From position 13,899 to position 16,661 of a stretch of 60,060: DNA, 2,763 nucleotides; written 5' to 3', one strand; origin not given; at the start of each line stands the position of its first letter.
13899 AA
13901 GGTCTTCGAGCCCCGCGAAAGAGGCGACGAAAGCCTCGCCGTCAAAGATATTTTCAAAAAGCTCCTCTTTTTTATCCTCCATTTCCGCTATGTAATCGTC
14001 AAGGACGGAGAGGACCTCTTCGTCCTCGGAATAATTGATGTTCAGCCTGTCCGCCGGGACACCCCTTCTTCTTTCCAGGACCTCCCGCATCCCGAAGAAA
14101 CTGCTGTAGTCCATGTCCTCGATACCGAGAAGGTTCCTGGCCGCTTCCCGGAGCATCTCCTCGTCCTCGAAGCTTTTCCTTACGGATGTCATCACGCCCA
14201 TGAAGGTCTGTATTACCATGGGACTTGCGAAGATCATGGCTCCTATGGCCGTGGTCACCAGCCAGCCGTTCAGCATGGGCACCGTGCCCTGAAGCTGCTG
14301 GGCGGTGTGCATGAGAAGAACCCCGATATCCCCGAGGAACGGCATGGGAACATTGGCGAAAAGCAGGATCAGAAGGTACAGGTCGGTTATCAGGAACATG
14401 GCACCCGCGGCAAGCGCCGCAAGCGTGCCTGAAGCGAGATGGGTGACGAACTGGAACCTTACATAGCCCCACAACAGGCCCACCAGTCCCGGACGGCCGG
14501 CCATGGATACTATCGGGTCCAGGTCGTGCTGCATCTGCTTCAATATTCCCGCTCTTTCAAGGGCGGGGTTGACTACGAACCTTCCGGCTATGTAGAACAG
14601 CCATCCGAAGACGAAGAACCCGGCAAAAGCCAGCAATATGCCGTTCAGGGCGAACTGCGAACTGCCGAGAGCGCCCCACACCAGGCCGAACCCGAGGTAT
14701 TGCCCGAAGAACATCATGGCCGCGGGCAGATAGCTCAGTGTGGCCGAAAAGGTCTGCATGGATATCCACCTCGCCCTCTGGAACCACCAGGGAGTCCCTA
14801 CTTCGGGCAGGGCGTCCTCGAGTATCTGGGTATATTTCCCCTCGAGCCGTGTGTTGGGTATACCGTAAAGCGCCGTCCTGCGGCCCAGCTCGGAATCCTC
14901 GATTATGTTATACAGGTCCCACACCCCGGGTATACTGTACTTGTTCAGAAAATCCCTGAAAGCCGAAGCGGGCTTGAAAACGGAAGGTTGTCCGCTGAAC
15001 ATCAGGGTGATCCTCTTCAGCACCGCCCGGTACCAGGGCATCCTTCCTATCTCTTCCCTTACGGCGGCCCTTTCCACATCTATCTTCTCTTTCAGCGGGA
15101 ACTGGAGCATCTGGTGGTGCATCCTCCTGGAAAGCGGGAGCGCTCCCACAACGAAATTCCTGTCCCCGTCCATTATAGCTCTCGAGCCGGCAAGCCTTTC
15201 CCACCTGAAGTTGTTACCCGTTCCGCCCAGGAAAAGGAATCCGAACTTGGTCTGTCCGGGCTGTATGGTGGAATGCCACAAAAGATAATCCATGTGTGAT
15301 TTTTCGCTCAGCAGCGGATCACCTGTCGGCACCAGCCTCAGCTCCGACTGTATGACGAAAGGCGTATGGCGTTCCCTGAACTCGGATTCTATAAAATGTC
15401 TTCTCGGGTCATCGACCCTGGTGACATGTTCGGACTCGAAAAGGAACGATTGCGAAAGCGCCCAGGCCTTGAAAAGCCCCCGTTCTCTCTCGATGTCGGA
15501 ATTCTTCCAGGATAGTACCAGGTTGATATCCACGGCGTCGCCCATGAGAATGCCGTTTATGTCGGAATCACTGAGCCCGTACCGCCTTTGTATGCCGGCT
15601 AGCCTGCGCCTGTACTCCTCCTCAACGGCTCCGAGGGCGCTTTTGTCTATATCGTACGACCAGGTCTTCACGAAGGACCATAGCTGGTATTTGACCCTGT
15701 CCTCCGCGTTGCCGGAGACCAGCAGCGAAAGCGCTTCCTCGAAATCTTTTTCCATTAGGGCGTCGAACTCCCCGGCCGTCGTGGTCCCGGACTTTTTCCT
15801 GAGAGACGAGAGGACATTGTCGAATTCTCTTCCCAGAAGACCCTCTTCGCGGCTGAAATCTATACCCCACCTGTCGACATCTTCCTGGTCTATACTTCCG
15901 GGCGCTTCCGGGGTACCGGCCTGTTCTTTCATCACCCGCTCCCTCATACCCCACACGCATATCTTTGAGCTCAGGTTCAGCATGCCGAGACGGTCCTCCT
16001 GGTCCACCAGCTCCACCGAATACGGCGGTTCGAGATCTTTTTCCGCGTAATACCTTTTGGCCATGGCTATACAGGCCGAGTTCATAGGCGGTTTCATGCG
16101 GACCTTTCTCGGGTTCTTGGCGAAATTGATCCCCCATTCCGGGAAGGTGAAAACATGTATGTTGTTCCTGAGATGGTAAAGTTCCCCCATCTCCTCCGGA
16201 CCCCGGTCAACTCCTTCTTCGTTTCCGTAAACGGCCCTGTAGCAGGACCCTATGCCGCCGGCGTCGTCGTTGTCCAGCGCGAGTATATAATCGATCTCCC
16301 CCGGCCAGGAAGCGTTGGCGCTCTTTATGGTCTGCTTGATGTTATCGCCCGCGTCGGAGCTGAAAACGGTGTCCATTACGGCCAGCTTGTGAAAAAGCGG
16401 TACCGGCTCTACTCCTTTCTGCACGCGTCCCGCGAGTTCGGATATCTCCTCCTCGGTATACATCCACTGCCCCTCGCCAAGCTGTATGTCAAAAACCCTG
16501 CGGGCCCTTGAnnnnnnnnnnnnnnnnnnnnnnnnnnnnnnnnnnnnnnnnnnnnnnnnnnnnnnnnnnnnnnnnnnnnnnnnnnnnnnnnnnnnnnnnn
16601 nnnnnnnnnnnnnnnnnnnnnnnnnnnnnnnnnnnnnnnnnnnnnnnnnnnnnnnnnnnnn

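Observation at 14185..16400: Processive GT2 (cellulose/chitin/hyaluronan-synthase-type) signature with its own TM bundle inside the downstream giant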

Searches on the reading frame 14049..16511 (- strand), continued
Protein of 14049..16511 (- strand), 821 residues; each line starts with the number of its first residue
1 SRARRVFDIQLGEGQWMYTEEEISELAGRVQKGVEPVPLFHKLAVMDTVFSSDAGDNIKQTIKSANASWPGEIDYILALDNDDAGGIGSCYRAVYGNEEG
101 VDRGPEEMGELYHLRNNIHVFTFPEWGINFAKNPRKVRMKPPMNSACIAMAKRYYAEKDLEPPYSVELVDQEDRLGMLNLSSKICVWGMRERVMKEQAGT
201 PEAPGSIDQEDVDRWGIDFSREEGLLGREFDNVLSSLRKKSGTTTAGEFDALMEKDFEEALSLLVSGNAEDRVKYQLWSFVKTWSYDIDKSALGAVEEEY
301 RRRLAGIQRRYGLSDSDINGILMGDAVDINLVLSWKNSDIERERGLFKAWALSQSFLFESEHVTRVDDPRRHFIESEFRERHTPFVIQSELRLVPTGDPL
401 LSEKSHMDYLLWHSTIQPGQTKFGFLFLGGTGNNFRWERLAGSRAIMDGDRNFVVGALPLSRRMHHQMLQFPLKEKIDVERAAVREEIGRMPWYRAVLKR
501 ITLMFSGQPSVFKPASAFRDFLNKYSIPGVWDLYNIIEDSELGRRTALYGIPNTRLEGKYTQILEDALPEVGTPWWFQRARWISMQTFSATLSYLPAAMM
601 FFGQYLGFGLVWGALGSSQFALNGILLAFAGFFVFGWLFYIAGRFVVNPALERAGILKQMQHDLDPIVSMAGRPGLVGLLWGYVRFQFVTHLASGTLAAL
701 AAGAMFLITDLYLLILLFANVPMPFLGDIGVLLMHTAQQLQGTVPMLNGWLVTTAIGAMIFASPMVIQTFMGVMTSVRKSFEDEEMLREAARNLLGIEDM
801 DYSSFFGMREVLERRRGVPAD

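Call 75: search_solved_structures(query=A3, max_evalue=10, show_alignments=2)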
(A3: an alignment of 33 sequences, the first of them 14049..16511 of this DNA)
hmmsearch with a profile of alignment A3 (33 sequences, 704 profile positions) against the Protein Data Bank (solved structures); distinct sequences matched with E-value up to 10: 4.
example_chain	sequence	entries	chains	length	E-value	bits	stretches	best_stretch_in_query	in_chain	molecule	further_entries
6zj3_LZ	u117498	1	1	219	2.2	9.9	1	154-228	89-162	Ribosomal protein eL14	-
7pd4_A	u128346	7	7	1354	5.2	8.7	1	587-657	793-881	Adenylate cyclase 9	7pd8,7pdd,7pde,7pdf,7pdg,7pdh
6r4o_A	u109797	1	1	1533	6.2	8.4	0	587-657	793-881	Adenylate cyclase 9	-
6r3q_A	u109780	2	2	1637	6.8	8.3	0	587-657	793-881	Adenylate cyclase 9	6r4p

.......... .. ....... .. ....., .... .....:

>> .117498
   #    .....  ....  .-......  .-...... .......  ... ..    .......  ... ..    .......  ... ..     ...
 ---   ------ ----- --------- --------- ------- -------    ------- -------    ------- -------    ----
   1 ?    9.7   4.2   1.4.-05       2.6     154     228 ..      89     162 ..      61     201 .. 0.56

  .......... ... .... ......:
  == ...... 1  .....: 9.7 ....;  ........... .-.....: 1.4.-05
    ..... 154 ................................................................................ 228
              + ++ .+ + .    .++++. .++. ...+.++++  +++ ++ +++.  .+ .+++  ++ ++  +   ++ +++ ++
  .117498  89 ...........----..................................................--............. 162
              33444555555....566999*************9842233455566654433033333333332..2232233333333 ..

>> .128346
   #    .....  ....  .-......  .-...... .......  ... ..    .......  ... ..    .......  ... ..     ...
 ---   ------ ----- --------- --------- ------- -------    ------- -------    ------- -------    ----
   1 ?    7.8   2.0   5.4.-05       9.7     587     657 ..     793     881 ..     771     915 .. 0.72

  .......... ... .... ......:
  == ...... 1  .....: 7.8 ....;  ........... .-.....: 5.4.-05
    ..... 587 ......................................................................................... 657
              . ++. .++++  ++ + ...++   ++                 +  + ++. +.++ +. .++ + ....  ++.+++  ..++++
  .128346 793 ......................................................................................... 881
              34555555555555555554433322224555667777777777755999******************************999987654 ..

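Call 82: search_protein_families(library=pfam, alignment_id=A3, max_evalue=1)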
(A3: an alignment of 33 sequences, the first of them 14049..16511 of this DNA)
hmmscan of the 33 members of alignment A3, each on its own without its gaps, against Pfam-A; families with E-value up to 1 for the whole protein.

A. member 1, window:14049-16511:- (821 aa): 1 family
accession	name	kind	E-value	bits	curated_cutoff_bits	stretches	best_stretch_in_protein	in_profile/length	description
PF13632.12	Glyco_trans_2_3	-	0.79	9.9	27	1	495-634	63-192/198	Glycosyl transferase family group 2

B. families by the number of members that match (of 33 scanned): 24 families
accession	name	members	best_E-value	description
PF13632.12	Glyco_trans_2_3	6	0.0011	Glycosyl transferase family group 2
PF13641.12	Glyco_tranf_2_3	2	0.17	Glycosyltransferase like family 2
PF07544.18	Med9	1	0.0023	RNA polymerase II transcription mediator complex subunit 9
PF02096.25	60KD_IMP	1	0.013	60Kd inner membrane protein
PF19962.4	EAD9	1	0.029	Effector-associated domain 9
PF16028.10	SLC3A2_N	1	0.034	Solute carrier family 3 member 2 N-terminus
PF17846.6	XRN_M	1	0.036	Xrn1 helical domain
PF14434.11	Imm6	1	0.041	Immunity protein Imm6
PF22903.3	DA_C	1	0.055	Diels-Alderase, C-terminal domain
PF09526.16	DUF2387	1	0.055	Probable metal-binding protein (DUF2387)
PF09435.16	DUF2015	1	0.059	Fungal protein of unknown function (DUF2015)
PF00202.27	Aminotran_3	1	0.065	Aminotransferase class-III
PF19762.4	DUF6249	1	0.074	Domain of unknown function (DUF6249)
PF04513.17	Baculo_PEP_C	1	0.085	Baculovirus polyhedron envelope protein, PEP, C terminus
PF16104.10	FPRL1_inhibitor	1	0.11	Formyl peptide receptor-like 1 inhibitory protein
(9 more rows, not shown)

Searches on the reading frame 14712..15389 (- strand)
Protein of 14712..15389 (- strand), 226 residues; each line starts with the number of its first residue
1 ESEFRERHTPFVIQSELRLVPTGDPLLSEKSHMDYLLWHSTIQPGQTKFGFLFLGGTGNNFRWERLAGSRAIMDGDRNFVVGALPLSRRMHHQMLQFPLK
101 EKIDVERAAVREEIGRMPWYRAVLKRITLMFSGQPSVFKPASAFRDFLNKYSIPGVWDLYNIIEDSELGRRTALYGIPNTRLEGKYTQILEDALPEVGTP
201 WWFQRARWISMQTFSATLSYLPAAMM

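Call 56: find_homologous_proteins(query=window:14712-15389:-, max_evalue=0.001)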
Query window:14712-15389:-: 218 candidates shared short words with the query, none scored E <= 0.001.
